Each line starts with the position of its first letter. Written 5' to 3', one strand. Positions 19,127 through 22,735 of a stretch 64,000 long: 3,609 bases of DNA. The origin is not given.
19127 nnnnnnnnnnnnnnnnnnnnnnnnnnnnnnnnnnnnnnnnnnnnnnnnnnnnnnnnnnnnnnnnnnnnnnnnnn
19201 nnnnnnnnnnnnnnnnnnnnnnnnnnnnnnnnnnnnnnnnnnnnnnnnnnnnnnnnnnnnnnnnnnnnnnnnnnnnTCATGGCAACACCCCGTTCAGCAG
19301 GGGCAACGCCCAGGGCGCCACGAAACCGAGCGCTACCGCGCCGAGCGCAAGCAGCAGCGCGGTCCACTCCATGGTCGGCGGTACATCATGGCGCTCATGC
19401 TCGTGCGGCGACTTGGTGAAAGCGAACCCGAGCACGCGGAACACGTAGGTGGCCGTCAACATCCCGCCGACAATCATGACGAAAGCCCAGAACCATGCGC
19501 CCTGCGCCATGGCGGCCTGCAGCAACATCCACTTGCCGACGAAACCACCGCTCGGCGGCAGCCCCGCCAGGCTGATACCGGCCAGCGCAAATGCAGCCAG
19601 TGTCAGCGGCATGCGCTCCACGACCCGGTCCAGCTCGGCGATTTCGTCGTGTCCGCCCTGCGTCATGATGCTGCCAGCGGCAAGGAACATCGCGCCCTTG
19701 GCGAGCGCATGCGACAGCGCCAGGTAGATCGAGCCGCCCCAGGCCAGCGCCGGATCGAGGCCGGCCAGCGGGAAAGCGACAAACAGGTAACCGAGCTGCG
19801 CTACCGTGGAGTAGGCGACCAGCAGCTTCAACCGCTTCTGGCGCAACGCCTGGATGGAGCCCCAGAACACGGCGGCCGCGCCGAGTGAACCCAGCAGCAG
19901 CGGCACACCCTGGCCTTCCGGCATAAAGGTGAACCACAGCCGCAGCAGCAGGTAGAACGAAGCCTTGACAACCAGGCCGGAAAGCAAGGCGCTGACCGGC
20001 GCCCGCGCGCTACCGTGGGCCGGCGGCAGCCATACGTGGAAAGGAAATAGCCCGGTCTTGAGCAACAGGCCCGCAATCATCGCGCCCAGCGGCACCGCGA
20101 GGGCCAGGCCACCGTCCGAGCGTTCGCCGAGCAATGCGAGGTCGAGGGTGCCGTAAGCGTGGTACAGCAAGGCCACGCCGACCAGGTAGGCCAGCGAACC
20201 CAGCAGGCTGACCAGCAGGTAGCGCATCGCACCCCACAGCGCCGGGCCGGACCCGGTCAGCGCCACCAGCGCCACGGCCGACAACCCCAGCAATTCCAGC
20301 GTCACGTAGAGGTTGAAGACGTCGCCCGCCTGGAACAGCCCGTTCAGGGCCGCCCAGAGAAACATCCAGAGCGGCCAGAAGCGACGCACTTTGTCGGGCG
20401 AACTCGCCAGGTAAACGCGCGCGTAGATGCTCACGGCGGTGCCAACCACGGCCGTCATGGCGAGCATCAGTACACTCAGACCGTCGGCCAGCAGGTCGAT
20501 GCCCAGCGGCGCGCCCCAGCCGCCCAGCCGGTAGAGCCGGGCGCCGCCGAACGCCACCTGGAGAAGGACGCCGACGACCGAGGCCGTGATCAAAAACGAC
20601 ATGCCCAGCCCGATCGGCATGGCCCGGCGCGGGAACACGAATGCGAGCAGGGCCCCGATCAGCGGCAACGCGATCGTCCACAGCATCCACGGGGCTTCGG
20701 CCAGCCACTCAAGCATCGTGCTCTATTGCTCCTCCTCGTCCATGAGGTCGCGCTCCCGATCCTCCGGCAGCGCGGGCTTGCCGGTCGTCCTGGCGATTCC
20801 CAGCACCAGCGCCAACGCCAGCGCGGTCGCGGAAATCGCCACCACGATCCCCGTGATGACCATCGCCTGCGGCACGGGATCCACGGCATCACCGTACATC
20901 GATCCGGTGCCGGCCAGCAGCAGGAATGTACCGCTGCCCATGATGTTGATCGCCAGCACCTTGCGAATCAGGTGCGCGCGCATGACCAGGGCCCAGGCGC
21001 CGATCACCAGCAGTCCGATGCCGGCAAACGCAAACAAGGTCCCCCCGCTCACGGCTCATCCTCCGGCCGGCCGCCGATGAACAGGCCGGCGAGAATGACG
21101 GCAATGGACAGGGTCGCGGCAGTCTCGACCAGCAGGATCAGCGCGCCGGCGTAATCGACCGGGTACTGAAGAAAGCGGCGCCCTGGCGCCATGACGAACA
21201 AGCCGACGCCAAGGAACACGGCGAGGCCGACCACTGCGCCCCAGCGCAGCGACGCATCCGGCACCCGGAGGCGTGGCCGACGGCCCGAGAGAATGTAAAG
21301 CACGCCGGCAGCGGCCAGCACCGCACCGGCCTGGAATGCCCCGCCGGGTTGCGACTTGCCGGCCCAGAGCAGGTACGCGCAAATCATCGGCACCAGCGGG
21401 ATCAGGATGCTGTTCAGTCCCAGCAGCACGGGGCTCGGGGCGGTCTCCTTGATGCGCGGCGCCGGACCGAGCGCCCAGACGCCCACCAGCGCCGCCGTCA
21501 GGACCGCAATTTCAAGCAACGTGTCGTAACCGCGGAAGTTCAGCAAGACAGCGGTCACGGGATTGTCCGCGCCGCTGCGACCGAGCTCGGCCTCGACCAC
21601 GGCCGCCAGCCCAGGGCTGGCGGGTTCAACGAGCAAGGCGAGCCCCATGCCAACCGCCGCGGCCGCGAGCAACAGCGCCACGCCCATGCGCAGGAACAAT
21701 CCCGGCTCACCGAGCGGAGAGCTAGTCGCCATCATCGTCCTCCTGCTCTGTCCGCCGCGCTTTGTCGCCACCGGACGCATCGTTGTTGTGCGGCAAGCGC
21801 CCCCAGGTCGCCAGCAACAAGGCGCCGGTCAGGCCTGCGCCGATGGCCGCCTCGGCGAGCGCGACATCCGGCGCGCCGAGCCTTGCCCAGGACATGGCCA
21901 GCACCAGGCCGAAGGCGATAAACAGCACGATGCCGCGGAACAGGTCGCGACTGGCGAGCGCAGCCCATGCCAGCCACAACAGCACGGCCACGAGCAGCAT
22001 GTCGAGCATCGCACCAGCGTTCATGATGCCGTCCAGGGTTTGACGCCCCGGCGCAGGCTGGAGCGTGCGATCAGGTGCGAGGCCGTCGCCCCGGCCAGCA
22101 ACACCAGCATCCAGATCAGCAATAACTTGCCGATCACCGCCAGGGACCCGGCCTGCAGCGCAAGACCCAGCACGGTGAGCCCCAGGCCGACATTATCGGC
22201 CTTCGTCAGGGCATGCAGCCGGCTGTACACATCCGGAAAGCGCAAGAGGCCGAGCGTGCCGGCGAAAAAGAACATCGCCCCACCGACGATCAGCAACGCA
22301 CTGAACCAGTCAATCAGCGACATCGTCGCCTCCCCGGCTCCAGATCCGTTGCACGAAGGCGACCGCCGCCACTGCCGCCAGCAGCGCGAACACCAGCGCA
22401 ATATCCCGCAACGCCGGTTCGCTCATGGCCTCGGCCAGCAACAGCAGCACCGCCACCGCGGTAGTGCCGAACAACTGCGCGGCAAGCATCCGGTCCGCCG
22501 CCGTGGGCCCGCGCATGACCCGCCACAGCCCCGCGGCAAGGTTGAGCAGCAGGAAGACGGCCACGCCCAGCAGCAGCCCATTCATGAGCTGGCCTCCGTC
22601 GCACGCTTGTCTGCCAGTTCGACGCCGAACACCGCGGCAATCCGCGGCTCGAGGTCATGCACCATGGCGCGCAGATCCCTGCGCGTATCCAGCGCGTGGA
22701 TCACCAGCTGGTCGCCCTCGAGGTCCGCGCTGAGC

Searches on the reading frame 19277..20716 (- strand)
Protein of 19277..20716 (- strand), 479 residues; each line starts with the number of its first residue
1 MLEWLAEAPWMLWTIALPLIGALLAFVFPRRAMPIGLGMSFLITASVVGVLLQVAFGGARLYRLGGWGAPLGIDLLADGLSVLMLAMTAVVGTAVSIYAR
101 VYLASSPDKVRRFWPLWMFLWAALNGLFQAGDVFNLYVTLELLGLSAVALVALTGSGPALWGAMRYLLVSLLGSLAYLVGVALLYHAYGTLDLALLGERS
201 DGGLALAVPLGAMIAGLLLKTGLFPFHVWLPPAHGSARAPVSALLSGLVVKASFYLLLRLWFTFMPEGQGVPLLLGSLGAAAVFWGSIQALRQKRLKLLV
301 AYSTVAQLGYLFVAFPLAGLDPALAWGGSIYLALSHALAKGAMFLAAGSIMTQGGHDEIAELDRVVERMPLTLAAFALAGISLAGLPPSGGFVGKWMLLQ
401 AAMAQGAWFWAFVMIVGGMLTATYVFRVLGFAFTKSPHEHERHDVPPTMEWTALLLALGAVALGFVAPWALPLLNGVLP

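Call 5: search_protein_families(library=pfam, proteins=[window:19277-20716:-], max_evalue=0.01)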
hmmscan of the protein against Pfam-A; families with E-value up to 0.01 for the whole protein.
window:19277-20716:- (479 aa): 3 families
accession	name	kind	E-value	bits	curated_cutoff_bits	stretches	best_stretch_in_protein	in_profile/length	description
PF00361.26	Proton_antipo_M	-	5.6e-55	187.1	21.5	1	130-421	1-294/294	NADH:quinone oxidoreductase/Mrp antiporter, TM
PF10125.14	NADHdeh_related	-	2.7e-06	27.4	27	1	107-228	66-183/218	NADH dehydrogenase I, subunit N related protein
PF00662.26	Proton_antipo_N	-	6.6e-06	26.4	24.5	1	72-111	10-49/51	NADH-Ubiquinone oxidoreductase (complex I), chain 5 N-terminus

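Call 22: search_protein_families(library=ncbifam, proteins=[window:19277-20716:-], max_evalue=0.01)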
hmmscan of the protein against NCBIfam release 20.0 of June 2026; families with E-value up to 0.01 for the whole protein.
window:19277-20716:- (479 aa): 74 families (the best 25 are shown)
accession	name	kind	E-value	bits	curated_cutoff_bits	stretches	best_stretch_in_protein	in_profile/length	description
NF009306.0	PRK12663.1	equivalog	6.5e-70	236.3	542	1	15-471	10-471/498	Na+/H+ antiporter subunit D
NF009305.0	PRK12662.1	equivalog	4.4e-66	223.6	700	1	15-465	10-474/492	putative monovalent cation/H+ antiporter subunit D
NF005818.0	PRK07691.1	equivalog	3.6e-64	217.5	586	1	12-473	7-475/496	Na+/H+ antiporter subunit D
NF006419.0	PRK08668.1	equivalog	5.1e-64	217.1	617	1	14-475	7-475/613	NADH dehydrogenase subunit M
NF009308.0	PRK12665.1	equivalog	1.5e-61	208.6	585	1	14-442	12-447/531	Na+/H+ antiporter subunit D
NF005140.0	PRK06589.1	equivalog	2.5e-61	208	470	1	11-466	13-476/489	putative monovalent cation/H+ antiporter subunit D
NF006240.0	PRK08376.1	subfamily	9.9e-61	206.2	662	1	12-469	8-494/521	putative monovalent cation/H+ antiporter subunit D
NF006241.0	PRK08377.1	equivalog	2e-60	205.2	645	1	14-465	8-461/494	NADH dehydrogenase subunit N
TIGR00944.1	2a6301s04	subfamily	1.2e-57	196.2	692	1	12-445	4-442/463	multicomponent K+/H+ antiporter, MrpD/PhaD subunit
NF006238.0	PRK08375.1-4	equivalog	5e-57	193.9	626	1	14-442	9-438/531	putative monovalent cation/H+ antiporter subunit D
NF009309.0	PRK12666.1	equivalog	9.2e-57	192.9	476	1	10-464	7-488/529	monovalent cation/H+ antiporter subunit D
NF005086.0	PRK06521.1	equivalog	2e-56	191.8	667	1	9-477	6-502/669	hydrogenase 4 subunit B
TIGR01972.1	NDH_I_M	subfamily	3.6e-55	187.5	263.8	1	13-470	3-471/486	NADH-quinone oxidoreductase subunit M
NF006237.0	PRK08375.1-2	equivalog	3.4e-53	181.5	597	1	15-411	7-389/497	putative monovalent cation/H+ antiporter subunit D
NF005141.0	PRK06590.1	equivalog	1.4e-51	176.2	556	1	12-467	6-468/615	NADH-quinone oxidoreductase subunit L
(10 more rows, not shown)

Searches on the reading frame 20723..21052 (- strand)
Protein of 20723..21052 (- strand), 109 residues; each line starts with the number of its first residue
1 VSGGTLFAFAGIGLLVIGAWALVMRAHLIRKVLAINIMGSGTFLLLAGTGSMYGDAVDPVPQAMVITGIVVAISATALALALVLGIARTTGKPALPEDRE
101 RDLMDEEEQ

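Call 5: search_protein_families(library=pfam, proteins=[window:20723-21052:-], max_evalue=0.01)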
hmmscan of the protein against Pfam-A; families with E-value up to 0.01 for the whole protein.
window:20723-21052:- (109 aa): 1 family
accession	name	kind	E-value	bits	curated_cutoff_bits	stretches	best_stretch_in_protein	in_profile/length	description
PF00420.29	Oxidored_q2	-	1.4e-16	60.4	26.1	1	8-92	3-84/95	NADH-ubiquinone/plastoquinone oxidoreductase chain 4L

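Call 71: search_solved_structures(query=window:20723-21052:-, max_evalue=1, show_alignments=3)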
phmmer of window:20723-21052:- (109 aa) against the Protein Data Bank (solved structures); distinct sequences matched with E-value up to 1: 10.
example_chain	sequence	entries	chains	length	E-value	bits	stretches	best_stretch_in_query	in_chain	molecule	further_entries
6u8y_G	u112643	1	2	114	8.7e-10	41.9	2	48-89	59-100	Monovalent cation/H+ antiporter subunit C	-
6cfw_G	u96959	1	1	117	1e-09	41.6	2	14-65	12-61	Monovalent cation/H+ antiporter subunit C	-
6z16_C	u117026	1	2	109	0.00076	22.8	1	11-83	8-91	Multisubunit Na+/H+ antiporter, C subunit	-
9rbf_V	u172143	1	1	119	0.0013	22.1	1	14-94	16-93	NuoK-86 nascent peptide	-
7qru_C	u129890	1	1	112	0.022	18.1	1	16-83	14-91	Na(+)/H(+) antiporter subunit C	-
3rko_K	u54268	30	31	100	0.027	17.8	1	14-88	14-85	NADH-QUINONE OXIDOREDUCTASE SUBUNIT K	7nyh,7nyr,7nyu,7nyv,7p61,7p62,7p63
6hum_E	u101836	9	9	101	0.042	17.2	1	14-89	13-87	NAD(P)H-quinone oxidoreductase subunit 4L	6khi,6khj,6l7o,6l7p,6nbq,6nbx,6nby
6g2j_K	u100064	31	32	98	0.092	16.1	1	16-92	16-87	NADH-ubiquinone oxidoreductase chain 4L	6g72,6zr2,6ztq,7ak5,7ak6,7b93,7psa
8e9g_K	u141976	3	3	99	0.16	15.3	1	12-93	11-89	NADH-quinone oxidoreductase subunit K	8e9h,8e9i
8zw8_A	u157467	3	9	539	0.21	15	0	36-77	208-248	Trimethylamine transporter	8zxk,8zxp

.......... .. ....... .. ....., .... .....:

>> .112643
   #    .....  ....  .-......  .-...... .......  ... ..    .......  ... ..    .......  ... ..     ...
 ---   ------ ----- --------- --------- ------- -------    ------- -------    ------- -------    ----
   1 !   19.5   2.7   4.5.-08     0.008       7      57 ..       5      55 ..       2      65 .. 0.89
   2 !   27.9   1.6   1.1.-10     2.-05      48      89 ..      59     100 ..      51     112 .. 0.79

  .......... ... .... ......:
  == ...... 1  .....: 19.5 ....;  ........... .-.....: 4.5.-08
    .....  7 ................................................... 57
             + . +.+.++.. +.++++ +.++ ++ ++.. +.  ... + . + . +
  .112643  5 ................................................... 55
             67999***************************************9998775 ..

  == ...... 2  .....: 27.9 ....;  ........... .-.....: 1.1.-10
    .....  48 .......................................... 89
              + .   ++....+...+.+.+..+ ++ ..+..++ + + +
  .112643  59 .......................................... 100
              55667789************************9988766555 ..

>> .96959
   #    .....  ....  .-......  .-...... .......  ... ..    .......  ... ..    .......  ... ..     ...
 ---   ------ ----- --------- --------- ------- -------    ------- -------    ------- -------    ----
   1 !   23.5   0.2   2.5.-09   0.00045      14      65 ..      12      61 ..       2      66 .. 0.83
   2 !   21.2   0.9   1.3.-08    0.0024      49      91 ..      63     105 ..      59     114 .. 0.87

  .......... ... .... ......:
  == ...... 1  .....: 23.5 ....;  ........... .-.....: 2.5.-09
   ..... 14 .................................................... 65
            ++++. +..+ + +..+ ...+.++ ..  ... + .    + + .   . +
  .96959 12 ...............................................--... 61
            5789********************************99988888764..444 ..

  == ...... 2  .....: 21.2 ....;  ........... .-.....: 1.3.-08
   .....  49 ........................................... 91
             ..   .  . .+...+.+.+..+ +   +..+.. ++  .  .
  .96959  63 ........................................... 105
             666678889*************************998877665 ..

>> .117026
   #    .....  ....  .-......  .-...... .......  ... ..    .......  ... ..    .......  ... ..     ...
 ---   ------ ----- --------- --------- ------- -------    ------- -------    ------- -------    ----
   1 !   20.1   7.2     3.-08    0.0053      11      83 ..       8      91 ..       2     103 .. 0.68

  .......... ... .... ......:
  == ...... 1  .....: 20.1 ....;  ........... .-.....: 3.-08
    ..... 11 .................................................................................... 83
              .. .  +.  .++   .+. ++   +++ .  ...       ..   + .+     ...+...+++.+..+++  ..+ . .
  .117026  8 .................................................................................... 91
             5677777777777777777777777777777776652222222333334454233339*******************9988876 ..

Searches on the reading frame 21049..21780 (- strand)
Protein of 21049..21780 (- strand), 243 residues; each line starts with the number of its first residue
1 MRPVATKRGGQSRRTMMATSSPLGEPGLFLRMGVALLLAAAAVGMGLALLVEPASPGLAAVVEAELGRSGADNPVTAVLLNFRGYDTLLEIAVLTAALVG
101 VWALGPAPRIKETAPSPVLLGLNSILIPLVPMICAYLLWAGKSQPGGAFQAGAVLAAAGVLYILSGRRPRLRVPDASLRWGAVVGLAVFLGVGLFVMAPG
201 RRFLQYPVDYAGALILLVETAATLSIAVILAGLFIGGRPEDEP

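Call 5: search_protein_families(library=pfam, proteins=[window:21049-21780:-], max_evalue=0.01)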
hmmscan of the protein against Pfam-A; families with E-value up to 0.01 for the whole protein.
window:21049-21780:- (243 aa): 2 families
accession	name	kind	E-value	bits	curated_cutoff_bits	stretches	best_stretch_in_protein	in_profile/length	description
PF04039.18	MnhB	-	4.9e-15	56.3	22.5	1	124-230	7-119/127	Domain related to MnhB subunit of Na+/H+ antiporter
PF20501.3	MbhE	-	1.3e-06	28.8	27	1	39-104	14-80/98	MBH, subunit E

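Call 22: search_protein_families(library=ncbifam, proteins=[window:21049-21735:-], max_evalue=0.01)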
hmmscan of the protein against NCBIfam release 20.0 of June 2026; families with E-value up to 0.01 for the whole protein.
window:21049-21735:- (228 aa): 22 families
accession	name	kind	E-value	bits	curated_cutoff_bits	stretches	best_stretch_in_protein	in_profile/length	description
NF009161.0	PRK12507.1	equivalog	9.7e-20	71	272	1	55-193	140-291/336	putative monovalent cation/H+ antiporter subunit B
NF009217.0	PRK12567.1-1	equivalog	3.5e-14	52.9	268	1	53-150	48-148/238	putative monovalent cation/H+ antiporter subunit B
NF009162.0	PRK12508.1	equivalog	3.4e-13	50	120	1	101-196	4-101/139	Na(+)/H(+) antiporter subunit B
NF009288.0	PRK12648.1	equivalog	8.6e-13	47.3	1104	1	20-195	702-896/954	monovalent cation/H+ antiporter subunit A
NF009290.0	PRK12650.1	equivalog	1.9e-09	36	980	1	49-185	722-873/966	DUF4040 family protein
NF009218.0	PRK12567.1-2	equivalog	1.3e-08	34.8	184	1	57-152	37-133/200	putative monovalent cation/H+ antiporter subunit B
NF009219.0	PRK12567.1-3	equivalog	2.5e-08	33.7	179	1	23-150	5-139/220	putative monovalent cation/H+ antiporter subunit B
NF009284.0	PRK12644.1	equivalog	1.8e-07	29.6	962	2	110-181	825-895/975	Na+/H+ antiporter subunit A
NF006248.0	PRK08386.1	subfamily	4.7e-07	29.8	92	1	109-184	12-89/151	putative monovalent cation/H+ antiporter subunit B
NF009159.0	PRK12504.1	equivalog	6.2e-07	29.5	141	1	47-87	129-169/178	DUF4040 domain-containing protein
NF009229.0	PRK12579.1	equivalog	2.6e-06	27.1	229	0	120-183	128-192/258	putative monovalent cation/H+ antiporter subunit B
NF009163.0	PRK12509.1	equivalog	1.1e-05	25.6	148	1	104-190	6-93/137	Na+/H+ antiporter subunit B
TIGR00943.1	2a6301s02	subfamily_domain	1.7e-05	25.3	139.75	1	122-202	1-82/107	cation/proton antiporter, MnhB/MrpB subunit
NF009289.0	PRK12649.1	equivalog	1.7e-05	23.4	1117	1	45-89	737-781/789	putative monovalent cation/H+ antiporter subunit A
NF009160.0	PRK12505.1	equivalog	2.2e-05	23.9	140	1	102-221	27-149/179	putative monovalent cation/H+ antiporter subunit B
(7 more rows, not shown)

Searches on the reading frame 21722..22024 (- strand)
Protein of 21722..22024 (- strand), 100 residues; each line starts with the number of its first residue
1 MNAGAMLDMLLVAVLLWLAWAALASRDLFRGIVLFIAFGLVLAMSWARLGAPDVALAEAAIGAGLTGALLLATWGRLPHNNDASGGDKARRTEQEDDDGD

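Call 5: search_protein_families(library=pfam, proteins=[window:21722-22024:-], max_evalue=0.01)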
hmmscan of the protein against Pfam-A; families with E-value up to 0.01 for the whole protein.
window:21722-22024:- (100 aa): 2 families
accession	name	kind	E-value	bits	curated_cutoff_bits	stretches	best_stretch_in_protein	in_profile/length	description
PF13244.11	MbhD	-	6.7e-20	71.5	27.2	1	14-78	2-66/67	MBH, subunit D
PF19293.4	CdaA_N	-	0.0061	17.1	23.8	1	6-43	10-50/81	CdaA N-terminal transmembrane domain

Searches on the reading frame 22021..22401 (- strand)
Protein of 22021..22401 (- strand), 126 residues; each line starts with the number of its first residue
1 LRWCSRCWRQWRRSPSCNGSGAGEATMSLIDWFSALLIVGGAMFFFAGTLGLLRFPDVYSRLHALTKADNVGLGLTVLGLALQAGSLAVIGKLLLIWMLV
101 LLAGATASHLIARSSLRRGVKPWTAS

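Call 5: search_protein_families(library=pfam, proteins=[window:22021-22401:-], max_evalue=0.01)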
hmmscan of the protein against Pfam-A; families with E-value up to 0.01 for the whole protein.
window:22021-22401:- (126 aa): 1 family
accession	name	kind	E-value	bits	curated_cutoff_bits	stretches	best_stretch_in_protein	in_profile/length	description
PF03334.19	PhaG_MnhG_YufB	-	1.4e-26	92.9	23.4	1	37-115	1-79/80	Na+/H+ antiporter subunit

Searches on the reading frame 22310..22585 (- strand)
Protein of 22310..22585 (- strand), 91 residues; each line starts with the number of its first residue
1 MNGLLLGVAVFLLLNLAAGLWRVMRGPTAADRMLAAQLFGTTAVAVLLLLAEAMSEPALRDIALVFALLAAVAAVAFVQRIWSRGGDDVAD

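Call 5: search_protein_families(library=pfam, proteins=[window:22310-22585:-], max_evalue=0.01)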
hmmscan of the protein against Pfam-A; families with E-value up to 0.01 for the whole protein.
window:22310-22585:- (91 aa): 1 family
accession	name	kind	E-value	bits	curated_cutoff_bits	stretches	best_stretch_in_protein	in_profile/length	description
PF04066.18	MrpF_PhaF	-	9.7e-12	45.6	23.3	1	30-78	1-49/53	Multiple resistance and pH regulation protein F (MrpF / PhaF)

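Call 66: search_solved_structures(query=window:22310-22585:-, max_evalue=1, show_alignments=4)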
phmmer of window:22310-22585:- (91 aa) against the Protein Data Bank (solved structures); distinct sequences matched with E-value up to 1: 5.
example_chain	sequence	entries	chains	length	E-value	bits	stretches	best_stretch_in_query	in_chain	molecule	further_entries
6u8y_B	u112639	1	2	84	8.1e-09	39.1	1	6-80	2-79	Monovalent cation/H+ antiporter subunit F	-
6z16_F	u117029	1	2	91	4.2e-08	36.8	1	5-79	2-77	Multisubunit Na+/H+ antiporter, F subunit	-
6cfw_B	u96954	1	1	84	6.6e-07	33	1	20-78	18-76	Monovalent cation/H+ antiporter subunit F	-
7d3u_F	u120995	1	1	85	9.6e-06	29.3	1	7-83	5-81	Monovalent Na+/H+ antiporter subunit F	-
7qru_F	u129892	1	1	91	7e-05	26.6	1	4-79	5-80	Na(+)/H(+) antiporter subunit F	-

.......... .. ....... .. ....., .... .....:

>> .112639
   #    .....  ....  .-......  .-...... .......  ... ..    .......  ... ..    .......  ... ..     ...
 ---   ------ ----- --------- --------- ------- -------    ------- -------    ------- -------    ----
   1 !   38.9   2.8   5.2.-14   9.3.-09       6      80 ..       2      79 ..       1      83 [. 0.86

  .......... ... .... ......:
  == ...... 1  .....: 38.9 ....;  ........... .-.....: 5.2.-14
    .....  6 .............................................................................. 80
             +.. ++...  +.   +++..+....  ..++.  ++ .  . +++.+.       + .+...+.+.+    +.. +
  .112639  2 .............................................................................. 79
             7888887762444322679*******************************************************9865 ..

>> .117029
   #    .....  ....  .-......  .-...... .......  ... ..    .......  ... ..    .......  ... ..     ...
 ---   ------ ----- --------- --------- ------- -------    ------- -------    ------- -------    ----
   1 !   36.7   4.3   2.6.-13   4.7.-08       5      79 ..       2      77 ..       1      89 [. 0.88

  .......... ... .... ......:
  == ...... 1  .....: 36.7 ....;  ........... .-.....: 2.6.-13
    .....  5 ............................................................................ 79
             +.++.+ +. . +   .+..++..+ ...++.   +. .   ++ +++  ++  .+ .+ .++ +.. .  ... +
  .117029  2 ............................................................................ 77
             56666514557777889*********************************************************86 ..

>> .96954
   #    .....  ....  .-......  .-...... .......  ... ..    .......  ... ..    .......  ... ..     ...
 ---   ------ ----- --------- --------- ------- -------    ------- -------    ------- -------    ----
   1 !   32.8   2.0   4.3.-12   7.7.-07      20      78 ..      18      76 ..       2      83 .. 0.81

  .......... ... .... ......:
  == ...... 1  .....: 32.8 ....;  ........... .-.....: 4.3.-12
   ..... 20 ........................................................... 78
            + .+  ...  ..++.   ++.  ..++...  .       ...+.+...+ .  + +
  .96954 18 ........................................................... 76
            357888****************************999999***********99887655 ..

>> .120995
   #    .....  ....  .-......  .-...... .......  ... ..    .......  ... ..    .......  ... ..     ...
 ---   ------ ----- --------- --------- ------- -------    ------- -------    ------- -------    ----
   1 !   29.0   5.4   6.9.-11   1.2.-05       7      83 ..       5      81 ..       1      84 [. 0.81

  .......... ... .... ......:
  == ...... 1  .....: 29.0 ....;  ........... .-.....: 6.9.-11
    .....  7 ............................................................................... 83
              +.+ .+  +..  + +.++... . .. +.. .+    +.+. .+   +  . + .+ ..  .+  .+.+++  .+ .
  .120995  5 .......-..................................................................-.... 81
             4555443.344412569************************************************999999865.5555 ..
